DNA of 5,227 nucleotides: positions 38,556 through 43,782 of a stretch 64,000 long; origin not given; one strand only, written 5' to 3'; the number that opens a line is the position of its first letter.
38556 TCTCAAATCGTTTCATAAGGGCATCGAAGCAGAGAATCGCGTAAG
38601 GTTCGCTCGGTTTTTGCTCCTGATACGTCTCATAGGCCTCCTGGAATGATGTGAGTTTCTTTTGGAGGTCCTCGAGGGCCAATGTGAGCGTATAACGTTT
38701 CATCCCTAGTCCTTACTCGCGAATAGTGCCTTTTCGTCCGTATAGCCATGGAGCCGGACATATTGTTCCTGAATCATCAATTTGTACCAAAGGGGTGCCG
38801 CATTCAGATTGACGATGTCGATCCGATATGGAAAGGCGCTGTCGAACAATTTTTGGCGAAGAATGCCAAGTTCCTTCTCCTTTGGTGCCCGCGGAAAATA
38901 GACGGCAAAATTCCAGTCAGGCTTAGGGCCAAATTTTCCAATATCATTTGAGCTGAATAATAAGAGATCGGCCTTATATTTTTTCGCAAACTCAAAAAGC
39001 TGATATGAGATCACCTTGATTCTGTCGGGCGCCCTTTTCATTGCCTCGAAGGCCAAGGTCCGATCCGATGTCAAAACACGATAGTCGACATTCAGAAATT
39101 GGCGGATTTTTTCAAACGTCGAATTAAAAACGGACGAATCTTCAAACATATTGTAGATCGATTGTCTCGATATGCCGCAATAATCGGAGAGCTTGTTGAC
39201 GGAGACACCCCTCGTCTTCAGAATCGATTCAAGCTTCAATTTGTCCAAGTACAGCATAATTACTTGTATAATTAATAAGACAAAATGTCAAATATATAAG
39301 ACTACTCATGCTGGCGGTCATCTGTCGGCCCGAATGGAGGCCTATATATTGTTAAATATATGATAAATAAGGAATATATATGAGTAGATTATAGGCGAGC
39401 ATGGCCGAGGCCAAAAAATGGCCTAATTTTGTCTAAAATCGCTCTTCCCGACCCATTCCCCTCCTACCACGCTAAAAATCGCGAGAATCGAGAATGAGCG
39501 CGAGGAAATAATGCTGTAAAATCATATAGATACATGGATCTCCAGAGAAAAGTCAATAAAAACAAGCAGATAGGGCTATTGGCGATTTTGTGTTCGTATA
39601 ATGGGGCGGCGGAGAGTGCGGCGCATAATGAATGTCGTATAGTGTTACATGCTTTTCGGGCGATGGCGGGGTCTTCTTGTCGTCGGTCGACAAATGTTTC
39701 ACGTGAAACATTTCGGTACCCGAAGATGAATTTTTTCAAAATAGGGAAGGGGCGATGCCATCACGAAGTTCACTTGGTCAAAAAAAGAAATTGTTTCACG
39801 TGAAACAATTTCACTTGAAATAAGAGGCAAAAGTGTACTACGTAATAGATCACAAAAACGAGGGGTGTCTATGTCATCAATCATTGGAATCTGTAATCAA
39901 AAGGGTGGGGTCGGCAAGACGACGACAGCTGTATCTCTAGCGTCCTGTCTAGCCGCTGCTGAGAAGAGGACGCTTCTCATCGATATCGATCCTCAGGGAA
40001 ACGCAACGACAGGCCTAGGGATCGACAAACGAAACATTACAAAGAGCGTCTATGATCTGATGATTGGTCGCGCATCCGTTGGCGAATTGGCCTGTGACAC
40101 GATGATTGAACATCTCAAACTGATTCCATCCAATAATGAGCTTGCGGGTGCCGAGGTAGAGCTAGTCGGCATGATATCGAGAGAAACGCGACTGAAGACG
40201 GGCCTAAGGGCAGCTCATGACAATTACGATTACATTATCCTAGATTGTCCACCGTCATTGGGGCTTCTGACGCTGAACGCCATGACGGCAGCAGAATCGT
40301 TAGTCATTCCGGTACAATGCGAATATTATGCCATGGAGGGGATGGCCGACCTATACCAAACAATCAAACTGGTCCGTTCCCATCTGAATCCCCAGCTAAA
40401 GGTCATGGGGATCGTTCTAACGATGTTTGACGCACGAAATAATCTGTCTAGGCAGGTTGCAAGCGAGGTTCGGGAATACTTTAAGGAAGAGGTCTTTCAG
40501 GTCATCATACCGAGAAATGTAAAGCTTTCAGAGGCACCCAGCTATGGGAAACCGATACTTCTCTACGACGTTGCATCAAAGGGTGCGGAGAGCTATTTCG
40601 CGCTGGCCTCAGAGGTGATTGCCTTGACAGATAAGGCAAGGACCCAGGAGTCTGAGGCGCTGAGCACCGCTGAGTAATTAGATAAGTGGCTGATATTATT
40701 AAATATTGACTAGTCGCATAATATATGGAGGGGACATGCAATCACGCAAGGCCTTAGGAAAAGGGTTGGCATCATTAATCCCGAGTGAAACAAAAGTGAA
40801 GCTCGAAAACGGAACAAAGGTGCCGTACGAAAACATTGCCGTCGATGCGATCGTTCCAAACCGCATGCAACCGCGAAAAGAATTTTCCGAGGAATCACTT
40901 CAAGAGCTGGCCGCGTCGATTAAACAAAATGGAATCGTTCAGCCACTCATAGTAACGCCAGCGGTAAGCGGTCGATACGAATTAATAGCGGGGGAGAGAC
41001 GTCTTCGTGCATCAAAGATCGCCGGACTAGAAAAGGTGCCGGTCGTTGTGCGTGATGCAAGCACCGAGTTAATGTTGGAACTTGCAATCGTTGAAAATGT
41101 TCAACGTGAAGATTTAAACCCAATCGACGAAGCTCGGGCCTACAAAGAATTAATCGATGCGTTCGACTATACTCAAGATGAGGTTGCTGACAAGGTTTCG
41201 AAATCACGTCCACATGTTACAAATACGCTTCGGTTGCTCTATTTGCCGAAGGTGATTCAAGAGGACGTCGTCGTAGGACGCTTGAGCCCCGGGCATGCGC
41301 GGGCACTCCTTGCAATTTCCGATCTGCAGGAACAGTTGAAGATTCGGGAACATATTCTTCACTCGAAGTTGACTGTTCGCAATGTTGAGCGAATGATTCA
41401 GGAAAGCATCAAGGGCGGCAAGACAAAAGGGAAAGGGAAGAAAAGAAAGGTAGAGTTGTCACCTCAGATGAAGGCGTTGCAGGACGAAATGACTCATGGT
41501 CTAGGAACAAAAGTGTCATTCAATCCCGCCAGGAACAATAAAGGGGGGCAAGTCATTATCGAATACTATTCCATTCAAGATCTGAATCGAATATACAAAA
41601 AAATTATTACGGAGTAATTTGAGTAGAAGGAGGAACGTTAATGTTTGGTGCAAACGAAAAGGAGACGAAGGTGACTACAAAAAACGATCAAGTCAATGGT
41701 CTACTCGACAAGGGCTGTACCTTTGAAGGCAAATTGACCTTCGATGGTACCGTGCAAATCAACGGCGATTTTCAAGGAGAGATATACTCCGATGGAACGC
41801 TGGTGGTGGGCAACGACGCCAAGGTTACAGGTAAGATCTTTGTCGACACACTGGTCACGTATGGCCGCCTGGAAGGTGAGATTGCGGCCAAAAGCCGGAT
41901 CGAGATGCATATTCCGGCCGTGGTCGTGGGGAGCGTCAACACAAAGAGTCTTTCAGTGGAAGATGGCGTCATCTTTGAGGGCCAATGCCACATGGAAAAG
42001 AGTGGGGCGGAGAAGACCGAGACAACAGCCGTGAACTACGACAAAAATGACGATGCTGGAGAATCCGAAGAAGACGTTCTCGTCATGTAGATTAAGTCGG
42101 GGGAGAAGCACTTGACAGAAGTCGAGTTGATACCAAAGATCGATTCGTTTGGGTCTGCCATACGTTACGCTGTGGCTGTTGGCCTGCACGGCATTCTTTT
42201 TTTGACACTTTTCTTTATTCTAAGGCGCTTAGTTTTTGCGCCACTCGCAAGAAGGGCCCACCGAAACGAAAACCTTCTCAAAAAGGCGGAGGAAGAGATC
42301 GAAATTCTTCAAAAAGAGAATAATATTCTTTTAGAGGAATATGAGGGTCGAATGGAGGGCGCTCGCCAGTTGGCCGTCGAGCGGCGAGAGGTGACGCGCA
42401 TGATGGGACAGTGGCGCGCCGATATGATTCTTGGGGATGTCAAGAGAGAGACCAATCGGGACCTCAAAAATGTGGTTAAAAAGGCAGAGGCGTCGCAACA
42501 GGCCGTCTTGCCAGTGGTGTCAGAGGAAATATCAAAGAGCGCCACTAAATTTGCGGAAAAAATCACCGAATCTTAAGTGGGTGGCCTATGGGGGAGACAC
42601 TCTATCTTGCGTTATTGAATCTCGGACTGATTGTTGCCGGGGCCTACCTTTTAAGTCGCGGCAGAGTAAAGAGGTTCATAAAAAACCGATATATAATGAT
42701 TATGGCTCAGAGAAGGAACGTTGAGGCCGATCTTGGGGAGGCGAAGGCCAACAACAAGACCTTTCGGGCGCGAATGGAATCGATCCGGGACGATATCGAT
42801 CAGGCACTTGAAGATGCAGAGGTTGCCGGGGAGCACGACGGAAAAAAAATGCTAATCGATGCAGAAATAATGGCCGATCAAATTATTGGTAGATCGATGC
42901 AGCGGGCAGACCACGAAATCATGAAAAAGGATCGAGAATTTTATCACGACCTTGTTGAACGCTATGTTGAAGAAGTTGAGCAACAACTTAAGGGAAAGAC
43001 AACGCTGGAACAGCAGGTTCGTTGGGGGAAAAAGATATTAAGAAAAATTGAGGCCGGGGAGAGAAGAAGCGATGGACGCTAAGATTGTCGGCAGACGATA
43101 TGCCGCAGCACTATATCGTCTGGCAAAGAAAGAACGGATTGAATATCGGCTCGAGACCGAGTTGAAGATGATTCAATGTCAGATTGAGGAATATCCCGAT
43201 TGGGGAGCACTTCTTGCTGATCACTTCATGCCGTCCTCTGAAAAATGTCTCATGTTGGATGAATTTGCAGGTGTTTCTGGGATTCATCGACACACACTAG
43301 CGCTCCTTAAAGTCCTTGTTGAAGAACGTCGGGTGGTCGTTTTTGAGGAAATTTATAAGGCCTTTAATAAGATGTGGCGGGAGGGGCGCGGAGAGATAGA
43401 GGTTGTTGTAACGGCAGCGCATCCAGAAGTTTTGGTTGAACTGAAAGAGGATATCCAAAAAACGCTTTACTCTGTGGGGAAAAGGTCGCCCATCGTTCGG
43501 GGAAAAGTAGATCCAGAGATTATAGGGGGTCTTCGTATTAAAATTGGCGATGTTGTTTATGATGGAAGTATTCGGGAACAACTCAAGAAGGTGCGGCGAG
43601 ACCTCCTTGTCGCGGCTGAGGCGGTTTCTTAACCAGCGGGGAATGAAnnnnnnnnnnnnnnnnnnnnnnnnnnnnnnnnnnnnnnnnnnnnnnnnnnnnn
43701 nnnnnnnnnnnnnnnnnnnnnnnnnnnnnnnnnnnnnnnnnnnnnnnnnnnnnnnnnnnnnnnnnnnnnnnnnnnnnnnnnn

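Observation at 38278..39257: HepT/MntA-like two-gene module with degenerate catalytic motifs in both partners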

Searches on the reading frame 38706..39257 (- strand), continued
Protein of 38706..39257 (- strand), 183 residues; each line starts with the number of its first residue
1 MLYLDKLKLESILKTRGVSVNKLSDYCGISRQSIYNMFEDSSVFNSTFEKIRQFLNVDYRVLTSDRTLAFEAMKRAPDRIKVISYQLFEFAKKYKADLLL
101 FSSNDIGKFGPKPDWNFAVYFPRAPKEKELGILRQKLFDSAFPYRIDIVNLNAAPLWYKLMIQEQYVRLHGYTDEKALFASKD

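Call 55: fold_search(model_id=the predicted structure, library=pdb)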
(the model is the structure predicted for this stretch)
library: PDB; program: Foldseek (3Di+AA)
matches with E <= 10: 1196; with E <= 0.001: 7
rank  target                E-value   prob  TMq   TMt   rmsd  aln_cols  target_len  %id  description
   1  6m6v_A                5.9e-04  1.00  0.39  0.57   3.7       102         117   22  Crystal structure the toxin-antitoxin MntA-HepT (released 2020-09-30)
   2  6m6u_F                6.7e-04  1.00  0.40  0.55   4.3        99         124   23  Crystal structure the toxin-antitoxin MntA-HpeT mutant-D39ED41E (released 2020-09-30)
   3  6m6w_A                6.7e-04  1.00  0.38  0.55   4.3        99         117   22  Crystal structure the toxin-antitoxin MntA-HpeT mutant-Y104A (released 2020-09-30)
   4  1no5_B                7.1e-04  1.00  0.36  0.57   4.0        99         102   19  Structure of HI0073 from Haemophilus influenzae, the nucleotide binding domain of the HI0073/HI0074 two protein nucleo (released 2004-03-16)
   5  7ae9_G                8.0e-04  1.00  0.34  0.41   6.5       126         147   19  Crystal structure of mono-AMPylated HEPN(R46E) toxin in complex with MNT antitoxin (released 2020-12-30)
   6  5yep_A                9.1e-04  1.00  0.40  0.57   3.7       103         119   22  Crystal structure of SO_3166-SO_3165 from Shewanella oneidensis (released 2018-03-28)
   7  7aer_A                9.6e-04  1.00  0.39  0.57   4.1       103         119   22  Rebuilt and re-refined PDB entry 5yep: tri-AMPylated Shewanella oneidensis HEPN toxin in complex with MNT antitoxin (released 2020-12-30)
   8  1no5_A                1.0e-03  1.00  0.38  0.62   4.3       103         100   16  Structure of HI0073 from Haemophilus influenzae, the nucleotide binding domain of the HI0073/HI0074 two protein nucleo (released 2004-03-16)
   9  6m6u_A                1.1e-03  1.00  0.40  0.56   3.9        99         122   22  Crystal structure the toxin-antitoxin MntA-HpeT mutant-D39ED41E (released 2020-09-30)
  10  7ae9_E                1.1e-03  1.00  0.33  0.40   6.6       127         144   19  Crystal structure of mono-AMPylated HEPN(R46E) toxin in complex with MNT antitoxin (released 2020-12-30)
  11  7bxo_A                1.3e-03  1.00  0.40  0.54   4.4       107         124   24  Crystal structure of the toxin-antitoxin with AMP-PNP (released 2020-09-30)
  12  7ae2_B                1.6e-03  1.00  0.34  0.42   6.1       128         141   19  Crystal structure of HEPN(H107A-Y109F) toxin in complex with MNT antitoxin (released 2020-12-30)
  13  6m6w_F                2.0e-03  1.00  0.40  0.56   4.3       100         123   23  Crystal structure the toxin-antitoxin MntA-HpeT mutant-Y104A (released 2020-09-30)
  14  7t5u                  2.1e-03  1.00  0.27  0.65   2.0        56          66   23  Structure of E. coli MS115-1 CapH N-terminal domain (released 2022-09-14)
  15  7bxo_E                2.4e-03  1.00  0.40  0.55   4.4       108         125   24  Crystal structure of the toxin-antitoxin with AMP-PNP (released 2020-09-30)
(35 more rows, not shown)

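Call 67: search_protein_representatives(alignment_id=A1)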
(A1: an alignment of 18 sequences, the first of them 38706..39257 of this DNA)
Query: 18 sequences, 183 profile positions. Proteins with E-value up to 0.001 (for the whole library): 261; up to 1e-10: 33; up to 1e-30: 22. The best 150 are listed.
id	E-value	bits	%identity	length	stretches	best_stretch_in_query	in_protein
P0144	3.7e-64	232.2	-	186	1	1-182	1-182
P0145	6.6e-58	211.9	-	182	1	1-178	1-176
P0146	7.2e-57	208.5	-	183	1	1-171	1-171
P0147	2.3e-56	206.8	-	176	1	1-172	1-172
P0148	2.5e-54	200.2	-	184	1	1-180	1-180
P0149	5.9e-52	192.4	-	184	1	1-178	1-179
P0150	1.4e-51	191.2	-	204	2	1-125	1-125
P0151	3.6e-51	189.9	-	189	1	1-182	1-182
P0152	5.7e-47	176.2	-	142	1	37-177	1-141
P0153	9.4e-46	172.2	-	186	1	1-180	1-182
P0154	8.2e-44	165.9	-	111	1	73-182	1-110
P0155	1.0e-43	165.6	-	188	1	4-182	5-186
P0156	2.7e-43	164.2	-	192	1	1-180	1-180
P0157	6.0e-42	159.8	-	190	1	2-178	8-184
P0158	8.6e-42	159.3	-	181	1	1-177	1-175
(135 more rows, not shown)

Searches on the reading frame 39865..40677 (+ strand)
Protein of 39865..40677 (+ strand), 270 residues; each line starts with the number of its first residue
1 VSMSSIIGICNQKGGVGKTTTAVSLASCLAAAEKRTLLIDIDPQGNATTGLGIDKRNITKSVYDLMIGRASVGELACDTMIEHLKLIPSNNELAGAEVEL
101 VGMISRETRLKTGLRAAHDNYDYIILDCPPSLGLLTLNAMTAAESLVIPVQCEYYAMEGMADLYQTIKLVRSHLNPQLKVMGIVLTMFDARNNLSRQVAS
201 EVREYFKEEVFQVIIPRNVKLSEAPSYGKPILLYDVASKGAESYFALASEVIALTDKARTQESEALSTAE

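Call 35: find_related_loci(query=window:39865-40677:+, collection=genome_contigs, flank=4000)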
Query window:39865-40677:+ (270 aa) in genome_contigs; peptide patterns used: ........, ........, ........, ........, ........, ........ (x = any residue, [..] = any of these).
600 stretches matched a pattern (row limit reached: there are more); 586 encode a relative of the query (tblastn E <= 1e-3); the best 80 are kept; 80 distinct loci.
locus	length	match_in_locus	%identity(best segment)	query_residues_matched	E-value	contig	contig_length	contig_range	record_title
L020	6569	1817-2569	67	3-253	1e-116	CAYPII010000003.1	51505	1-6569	MAG TPA_asm: uncultured Myxococcales bacterium isolate SRP141376_co4_47 genome assembly, contig: NODE_1182_length_51505_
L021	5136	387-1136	65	3-252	6e-115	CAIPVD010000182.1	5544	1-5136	MAG: uncultured delta proteobacterium isolate AlinenLipids_bin-3264 genome assembly, contig: bin-3264:182/379, whole gen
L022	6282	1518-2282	60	3-257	8e-108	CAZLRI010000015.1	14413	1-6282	MAG TPA_asm: uncultured Pseudobdellovibrionaceae bacterium isolate SRP118108_co3_155 genome assembly, contig: NODE_2798_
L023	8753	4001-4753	62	3-253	6e-106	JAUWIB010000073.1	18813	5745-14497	MAG: bacterium isolate CSMAG_2283 CSMAG_2283_k141_1960520_length_18813_cov_10.9764, whole genome shotgun sequence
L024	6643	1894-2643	59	3-252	7e-105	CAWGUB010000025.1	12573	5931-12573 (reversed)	MAG: uncultured delta proteobacterium isolate MFD09779.bin.1.220 genome assembly, contig: contig_52492, whole genome sho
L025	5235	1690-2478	58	6-270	4e-104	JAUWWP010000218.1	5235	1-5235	MAG: Deltaproteobacteria bacterium isolate CSMAG_2661 CSMAG_2661_k127_1038702_length_5235_cov_40.5206, whole genome shot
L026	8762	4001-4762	58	6-262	8e-104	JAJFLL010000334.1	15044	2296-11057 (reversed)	MAG: Deltaproteobacteria bacterium isolate OFTM172 OFTM172_333, whole genome shotgun sequence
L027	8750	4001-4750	58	3-252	1e-103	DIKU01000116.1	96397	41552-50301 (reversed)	MAG TPA_asm: Pelobacter sp. UBA5610 UBA5610_contig_20335, whole genome shotgun sequence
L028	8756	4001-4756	59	1-252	1e-103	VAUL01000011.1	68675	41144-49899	MAG: Deltaproteobacteria bacterium isolate D1FN1.001 NODE_11_length_68675_cov_37.4086_ID_3657820, whole genome shotgun s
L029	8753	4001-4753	59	2-252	1e-103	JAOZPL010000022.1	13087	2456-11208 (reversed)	MAG: Candidatus Zixiibacteriota bacterium isolate GMC4.metabat2.214 GMC4_6147_length_13087_cov_5.692526, whole genome sh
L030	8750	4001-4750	58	3-252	3e-103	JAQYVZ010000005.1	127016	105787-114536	MAG: Desulfuromonadales bacterium isolate Pyr_d60_bin35 Pyr_d60_bin.35.orig_d60_contig-145_124, whole genome shotgun seq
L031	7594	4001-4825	57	1-270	8e-103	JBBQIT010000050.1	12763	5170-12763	MAG: Bdellovibrionota bacterium isolate Co_metawrap_796 Cmw_796_k141_19081921_length_12763_cov_7.0000, whole genome shot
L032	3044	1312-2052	57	6-252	4e-105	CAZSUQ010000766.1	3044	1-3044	MAG TPA_asm: uncultured Thermodesulfobacteriota bacterium isolate binchicken_co97_83 genome assembly, contig: NODE_10577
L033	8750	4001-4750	59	3-252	8e-103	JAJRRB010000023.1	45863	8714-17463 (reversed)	MAG: Deltaproteobacteria bacterium isolate Dive100_bin2.40 k141_150464, whole genome shotgun sequence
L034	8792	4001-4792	57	2-264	2e-102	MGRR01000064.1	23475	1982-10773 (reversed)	MAG: Deltaproteobacteria bacterium RIFCSPHIGHO2_12_FULL_43_9 rifcsphigho2_12_scaffold_2800, whole genome shotgun sequenc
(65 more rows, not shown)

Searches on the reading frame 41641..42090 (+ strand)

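Call 77: search_protein_families(library=pfam, proteins=[window:41641-42090:+], max_evalue=0.00001)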
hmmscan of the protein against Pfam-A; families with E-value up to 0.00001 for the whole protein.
window:41641-42090:+ (149 aa): 1 family
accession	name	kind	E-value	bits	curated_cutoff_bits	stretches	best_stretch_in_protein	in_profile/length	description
PF04519.19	Bactofilin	-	1.9e-26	92.6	27.9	1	21-116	2-97/98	Polymer-forming cytoskeletal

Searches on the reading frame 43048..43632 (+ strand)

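Call 77: search_protein_families(library=pfam, proteins=[window:43048-43632:+], max_evalue=0.00001)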
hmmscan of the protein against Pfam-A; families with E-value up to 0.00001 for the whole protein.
window:43048-43632:+ (194 aa): 1 family
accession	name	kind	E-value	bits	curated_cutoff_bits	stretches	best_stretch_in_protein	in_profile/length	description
PF00213.23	OSCP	-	3.2e-35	122.2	22.3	1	14-186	1-172/172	ATP synthase delta (OSCP) subunit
